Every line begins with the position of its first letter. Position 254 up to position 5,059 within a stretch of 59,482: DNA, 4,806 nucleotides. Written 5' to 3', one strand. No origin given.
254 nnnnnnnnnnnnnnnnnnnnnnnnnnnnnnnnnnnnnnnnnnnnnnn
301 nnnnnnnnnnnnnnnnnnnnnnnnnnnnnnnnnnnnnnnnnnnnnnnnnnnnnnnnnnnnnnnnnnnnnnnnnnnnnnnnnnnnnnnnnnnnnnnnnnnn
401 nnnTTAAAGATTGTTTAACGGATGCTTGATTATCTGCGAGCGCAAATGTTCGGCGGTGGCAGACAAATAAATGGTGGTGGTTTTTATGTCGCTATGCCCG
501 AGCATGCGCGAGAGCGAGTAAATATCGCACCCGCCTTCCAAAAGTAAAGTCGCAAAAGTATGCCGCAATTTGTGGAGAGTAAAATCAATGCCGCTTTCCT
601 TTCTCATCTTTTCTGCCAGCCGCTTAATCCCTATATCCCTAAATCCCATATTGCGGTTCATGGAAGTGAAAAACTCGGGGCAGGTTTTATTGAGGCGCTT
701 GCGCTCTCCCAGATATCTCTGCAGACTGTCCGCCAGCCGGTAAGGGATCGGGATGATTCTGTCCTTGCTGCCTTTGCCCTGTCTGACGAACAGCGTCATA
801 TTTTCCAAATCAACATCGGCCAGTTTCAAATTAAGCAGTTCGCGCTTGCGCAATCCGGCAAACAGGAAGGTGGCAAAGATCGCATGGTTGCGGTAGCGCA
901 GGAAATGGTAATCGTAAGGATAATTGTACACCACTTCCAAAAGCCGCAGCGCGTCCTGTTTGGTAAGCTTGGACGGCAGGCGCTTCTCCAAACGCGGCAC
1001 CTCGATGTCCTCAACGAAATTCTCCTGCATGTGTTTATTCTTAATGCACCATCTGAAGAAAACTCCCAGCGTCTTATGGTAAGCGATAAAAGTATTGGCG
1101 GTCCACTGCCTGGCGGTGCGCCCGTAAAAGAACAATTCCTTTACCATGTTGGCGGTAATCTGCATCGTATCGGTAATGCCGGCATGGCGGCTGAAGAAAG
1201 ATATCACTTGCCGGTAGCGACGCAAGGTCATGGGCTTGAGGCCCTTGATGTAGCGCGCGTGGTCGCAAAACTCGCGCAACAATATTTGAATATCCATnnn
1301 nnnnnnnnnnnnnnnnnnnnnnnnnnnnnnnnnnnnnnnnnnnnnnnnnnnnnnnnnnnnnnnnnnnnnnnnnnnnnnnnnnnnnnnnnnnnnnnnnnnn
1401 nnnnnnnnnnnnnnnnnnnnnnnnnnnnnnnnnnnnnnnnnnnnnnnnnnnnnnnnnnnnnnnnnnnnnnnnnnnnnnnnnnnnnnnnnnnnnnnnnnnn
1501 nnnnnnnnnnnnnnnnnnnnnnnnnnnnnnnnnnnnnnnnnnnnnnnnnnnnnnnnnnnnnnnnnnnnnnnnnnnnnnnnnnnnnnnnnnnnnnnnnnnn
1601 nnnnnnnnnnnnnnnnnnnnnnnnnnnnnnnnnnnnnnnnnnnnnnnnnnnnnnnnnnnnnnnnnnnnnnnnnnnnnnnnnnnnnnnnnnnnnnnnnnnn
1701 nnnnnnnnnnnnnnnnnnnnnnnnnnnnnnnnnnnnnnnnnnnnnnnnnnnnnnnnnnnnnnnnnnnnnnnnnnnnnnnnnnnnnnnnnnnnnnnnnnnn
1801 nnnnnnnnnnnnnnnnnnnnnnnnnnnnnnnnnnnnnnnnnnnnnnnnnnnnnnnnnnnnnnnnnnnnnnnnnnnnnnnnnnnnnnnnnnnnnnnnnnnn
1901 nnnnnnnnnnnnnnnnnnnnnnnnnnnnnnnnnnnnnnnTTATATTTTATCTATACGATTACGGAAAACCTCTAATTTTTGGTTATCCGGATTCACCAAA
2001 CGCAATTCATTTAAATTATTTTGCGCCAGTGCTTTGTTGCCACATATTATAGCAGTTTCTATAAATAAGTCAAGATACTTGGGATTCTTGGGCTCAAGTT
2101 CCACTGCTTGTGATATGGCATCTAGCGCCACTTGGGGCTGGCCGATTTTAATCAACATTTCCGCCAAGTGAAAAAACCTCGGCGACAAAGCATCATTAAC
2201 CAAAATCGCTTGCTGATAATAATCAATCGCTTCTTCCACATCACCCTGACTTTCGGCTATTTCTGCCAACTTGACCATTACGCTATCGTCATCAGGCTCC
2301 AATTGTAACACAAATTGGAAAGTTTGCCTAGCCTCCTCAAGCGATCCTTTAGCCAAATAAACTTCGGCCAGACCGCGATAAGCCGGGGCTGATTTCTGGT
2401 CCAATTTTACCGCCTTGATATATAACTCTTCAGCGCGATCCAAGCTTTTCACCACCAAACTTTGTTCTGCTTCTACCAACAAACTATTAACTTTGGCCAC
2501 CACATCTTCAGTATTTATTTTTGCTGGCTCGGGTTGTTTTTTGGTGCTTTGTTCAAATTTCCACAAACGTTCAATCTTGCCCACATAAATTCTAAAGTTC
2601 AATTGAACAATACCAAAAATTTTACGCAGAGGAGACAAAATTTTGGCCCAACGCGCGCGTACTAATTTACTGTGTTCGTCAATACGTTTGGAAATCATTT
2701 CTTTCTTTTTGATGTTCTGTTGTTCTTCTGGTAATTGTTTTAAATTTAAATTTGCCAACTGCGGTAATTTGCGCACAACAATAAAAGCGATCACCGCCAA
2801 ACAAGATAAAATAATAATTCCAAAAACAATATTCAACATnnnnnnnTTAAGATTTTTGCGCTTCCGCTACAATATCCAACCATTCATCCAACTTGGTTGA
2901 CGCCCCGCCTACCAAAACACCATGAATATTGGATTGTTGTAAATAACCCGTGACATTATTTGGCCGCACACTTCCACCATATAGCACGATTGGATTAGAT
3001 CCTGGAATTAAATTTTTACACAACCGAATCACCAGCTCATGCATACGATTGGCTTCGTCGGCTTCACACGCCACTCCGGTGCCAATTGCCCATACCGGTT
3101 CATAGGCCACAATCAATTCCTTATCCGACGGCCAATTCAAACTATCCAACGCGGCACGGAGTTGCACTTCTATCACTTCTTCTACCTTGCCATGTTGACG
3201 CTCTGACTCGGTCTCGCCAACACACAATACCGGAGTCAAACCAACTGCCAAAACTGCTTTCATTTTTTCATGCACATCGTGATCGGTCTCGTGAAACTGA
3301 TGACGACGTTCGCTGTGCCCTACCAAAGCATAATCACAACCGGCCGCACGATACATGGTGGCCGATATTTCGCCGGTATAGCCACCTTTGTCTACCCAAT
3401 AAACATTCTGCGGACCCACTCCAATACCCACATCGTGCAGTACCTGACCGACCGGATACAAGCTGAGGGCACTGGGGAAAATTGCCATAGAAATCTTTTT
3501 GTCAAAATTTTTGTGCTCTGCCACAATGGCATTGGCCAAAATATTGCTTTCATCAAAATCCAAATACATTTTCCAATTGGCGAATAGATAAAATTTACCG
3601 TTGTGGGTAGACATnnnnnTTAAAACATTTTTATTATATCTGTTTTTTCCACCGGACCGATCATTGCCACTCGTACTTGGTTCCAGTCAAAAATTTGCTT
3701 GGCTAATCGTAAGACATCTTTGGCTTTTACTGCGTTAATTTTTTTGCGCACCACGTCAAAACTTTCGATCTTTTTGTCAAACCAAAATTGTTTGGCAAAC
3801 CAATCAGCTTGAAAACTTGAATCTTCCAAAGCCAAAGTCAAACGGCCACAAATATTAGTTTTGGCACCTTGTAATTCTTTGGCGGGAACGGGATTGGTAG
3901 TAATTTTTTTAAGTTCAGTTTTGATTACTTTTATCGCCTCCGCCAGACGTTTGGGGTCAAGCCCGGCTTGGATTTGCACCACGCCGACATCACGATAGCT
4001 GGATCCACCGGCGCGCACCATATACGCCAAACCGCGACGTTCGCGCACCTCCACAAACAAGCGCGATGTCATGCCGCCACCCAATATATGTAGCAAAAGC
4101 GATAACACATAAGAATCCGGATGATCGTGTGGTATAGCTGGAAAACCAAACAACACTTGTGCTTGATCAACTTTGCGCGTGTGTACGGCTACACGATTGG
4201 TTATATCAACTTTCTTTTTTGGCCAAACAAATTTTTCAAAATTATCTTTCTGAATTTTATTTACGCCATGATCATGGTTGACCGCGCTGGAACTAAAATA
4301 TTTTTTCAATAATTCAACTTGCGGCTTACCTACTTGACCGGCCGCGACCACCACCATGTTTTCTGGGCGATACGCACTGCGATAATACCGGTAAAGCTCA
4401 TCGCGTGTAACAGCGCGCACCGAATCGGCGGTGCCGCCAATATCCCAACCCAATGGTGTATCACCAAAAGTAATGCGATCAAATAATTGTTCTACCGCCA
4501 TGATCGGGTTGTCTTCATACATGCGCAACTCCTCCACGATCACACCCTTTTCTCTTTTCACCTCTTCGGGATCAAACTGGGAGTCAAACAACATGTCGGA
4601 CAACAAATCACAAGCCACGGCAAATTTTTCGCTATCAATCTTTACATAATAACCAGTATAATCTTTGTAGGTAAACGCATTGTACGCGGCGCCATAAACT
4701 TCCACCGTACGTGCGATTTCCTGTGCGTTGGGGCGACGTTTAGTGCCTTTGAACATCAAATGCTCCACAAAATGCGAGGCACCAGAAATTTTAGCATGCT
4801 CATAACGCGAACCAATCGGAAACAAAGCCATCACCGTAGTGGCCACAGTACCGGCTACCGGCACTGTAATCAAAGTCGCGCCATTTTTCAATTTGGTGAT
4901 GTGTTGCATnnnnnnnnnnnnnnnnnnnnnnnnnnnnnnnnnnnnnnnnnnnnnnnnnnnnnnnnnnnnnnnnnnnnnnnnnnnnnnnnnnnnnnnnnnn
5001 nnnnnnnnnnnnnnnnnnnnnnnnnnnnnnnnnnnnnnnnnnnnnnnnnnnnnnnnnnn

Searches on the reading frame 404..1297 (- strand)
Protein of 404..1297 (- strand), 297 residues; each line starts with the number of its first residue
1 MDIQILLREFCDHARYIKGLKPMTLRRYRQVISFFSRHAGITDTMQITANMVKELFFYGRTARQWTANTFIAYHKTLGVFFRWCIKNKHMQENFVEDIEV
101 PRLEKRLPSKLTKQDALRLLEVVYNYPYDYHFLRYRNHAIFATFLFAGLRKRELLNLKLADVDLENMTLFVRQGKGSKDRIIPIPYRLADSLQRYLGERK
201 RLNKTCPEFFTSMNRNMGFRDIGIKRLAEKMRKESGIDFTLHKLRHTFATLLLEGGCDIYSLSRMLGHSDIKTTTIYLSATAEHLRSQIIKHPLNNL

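Call 9: search_protein_families(library=pfam, proteins=[window:404-1297:-])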
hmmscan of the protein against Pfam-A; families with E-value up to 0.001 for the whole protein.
window:404-1297:- (297 aa): 2 families
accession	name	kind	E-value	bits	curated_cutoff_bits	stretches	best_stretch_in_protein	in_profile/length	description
PF00589.27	Phage_integrase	-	3.6e-29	102.2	27.1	1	111-283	3-171/172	Phage integrase family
PF13102.12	Phage_int_SAM_5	-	0.00021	22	22.3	1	18-94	17-92/98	Phage integrase SAM-like domain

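Call 50: search_protein_families(library=ncbifam, proteins=[window:404-1297:-])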
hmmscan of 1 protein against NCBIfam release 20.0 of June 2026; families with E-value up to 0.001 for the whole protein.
window:404-1297:- (297 aa): 13 families
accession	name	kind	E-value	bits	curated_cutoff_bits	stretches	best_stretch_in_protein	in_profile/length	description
NF040815.2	recomb_XerA_Arch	equivalog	2.7e-51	174.7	220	1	16-287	8-261/263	site-specific tyrosine recombinase/integron integrase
TIGR02224.1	recomb_XerC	equivalog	3.4e-47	161.3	335.15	1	9-287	2-284/295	tyrosine recombinase XerC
TIGR02225.1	recomb_XerD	equivalog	5.9e-46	157.1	329.6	1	9-293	2-288/290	site-specific tyrosine recombinase XerD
NF001399.0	PRK00283.1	subfamily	4.9e-43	147.5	279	1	6-294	8-298/300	tyrosine recombinase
NF002331.0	PRK01287.1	subfamily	5e-39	134.3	371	1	24-287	46-319/365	site-specific tyrosine recombinase XerC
NF003462.0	PRK05084.1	equivalog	2.2e-28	99.1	267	1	134-289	194-353/360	tyrosine recombinase XerS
TIGR02249.1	integrase_gron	subfamily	5.3e-28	98.3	265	2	18-202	12-183/315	integron integrase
NF011946.0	PRK15417.1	equivalog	5.7e-23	81.6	435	2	24-197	33-193/337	integron integrase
NF041502.1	integrase_1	equivalog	1.1e-06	27.7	350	1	231-286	311-366/484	site-specific integrase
NF007370.0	PRK09870.1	subfamily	2e-06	27.5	221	1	136-283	33-182/200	tyrosine-type DNA invertase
NF007371.0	PRK09871.1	subfamily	4.2e-06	26.4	222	1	146-283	37-177/198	tyrosine-type DNA invertase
NF002685.0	PRK02436.1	equivalog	1.3e-05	25.2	178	1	145-273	122-239/245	site-specific tyrosine recombinase XerD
NF040693.1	recomb_GmtY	equivalog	2.8e-05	23.5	340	0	223-288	377-440/441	gamma-mobile-trio recombinase GmtY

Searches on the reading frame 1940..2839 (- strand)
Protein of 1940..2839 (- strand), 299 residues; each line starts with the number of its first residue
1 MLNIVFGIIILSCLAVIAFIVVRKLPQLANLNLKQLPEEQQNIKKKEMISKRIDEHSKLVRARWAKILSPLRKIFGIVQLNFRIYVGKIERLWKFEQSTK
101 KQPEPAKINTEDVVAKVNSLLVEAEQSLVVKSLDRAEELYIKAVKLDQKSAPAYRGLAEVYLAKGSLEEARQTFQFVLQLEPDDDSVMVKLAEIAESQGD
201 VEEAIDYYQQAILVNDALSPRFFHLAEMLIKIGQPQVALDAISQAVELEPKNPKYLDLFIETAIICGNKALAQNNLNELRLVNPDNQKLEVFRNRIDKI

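Call 9: search_protein_families(library=pfam, proteins=[window:1940-2839:-])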
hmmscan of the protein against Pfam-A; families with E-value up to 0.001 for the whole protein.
window:1940-2839:- (299 aa): 24 families
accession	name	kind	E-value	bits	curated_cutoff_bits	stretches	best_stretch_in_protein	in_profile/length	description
PF07719.23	TPR_2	-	2.8e-17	61.8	27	1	189-214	5-30/34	Tetratricopeptide repeat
PF00515.34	TPR_1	-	4.1e-16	58.5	27.8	2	191-215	7-31/34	Tetratricopeptide repeat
PF13181.12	TPR_8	-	6.4e-14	51.3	25.7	0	188-215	4-31/34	Tetratricopeptide repeat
PF13432.12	TPR_16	-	1.4e-13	51.5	32.7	2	168-214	14-59/65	Tetratricopeptide repeat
PF13428.12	TPR_14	-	1.9e-13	50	23.5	1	153-194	3-44/44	Tetratricopeptide repeat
PF14559.12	TPR_19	-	2.2e-13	50.7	25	1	133-174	7-48/68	Tetratricopeptide repeat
PF13424.12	TPR_12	-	1.3e-12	48.2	30.1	1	151-212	3-72/77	Tetratricopeptide repeat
PF13414.12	TPR_11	-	4.7e-12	45.8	26.8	1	133-165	10-42/42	TPR repeat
PF23914.1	TPR_CcmH_CycH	-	1.1e-11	45.3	42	1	129-214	62-150/158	Cytochrome c-type biogenesis protein H TPR domain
PF13431.12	TPR_17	-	8.8e-11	41.6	24.4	1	139-172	1-34/34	Tetratricopeptide repeat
PF13176.12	TPR_7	-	2.9e-10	39.8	27.9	1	189-212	3-26/36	Tetratricopeptide repeat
PF13174.12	TPR_6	-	1.7e-09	38.1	26.3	0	187-212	2-27/33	Tetratricopeptide repeat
PF17874.7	TPR_MalT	-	9.2e-08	32.2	45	1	121-226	44-163/336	MalT-like TPR region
PF24575.1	TPR_Slam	-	1.5e-05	25.8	35.2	1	182-231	42-93/104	Surface lipoprotein assembly modifier, N-terminal TPR repeats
PF25064.1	ARM_TT21_5th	-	3.7e-05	24.5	27.8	1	157-241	7-94/117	TT21 fifth ARM repeats domain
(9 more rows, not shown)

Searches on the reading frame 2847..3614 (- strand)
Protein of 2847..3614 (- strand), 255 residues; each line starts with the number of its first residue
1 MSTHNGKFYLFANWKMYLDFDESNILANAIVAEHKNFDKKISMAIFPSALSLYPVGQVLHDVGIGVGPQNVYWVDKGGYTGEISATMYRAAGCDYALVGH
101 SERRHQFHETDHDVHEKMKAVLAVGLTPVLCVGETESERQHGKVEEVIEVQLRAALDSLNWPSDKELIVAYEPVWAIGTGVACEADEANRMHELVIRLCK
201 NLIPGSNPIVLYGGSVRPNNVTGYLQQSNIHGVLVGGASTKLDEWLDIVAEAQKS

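Call 9: search_protein_families(library=pfam, proteins=[window:2847-3614:-])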
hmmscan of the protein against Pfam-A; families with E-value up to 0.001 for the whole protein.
window:2847-3614:- (255 aa): 1 family
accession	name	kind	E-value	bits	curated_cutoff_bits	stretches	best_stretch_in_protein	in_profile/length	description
PF00121.24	TIM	-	2.6e-76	256.8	20.1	1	10-251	3-244/245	Triosephosphate isomerase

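Call 30: find_encoding_contigs(protein=window:2847-3614:-, flank=3000, max_places=3)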
Protein window:2847-3614:- (255 aa): no gene with exactly this product is on record in the collection.

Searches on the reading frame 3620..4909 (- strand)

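Call 9: search_protein_families(library=pfam, proteins=[window:3620-4909:-])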
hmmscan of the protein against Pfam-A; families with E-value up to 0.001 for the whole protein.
window:3620-4909:- (429 aa): 2 families
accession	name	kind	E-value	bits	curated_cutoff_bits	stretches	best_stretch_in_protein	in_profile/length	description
PF05193.26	Peptidase_M16_C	-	1.8e-40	139.2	23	1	167-352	2-180/181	Peptidase M16 inactive domain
PF00675.25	Peptidase_M16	-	3.6e-34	118.2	22.3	1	25-159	14-147/149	Insulinase (Peptidase family M16)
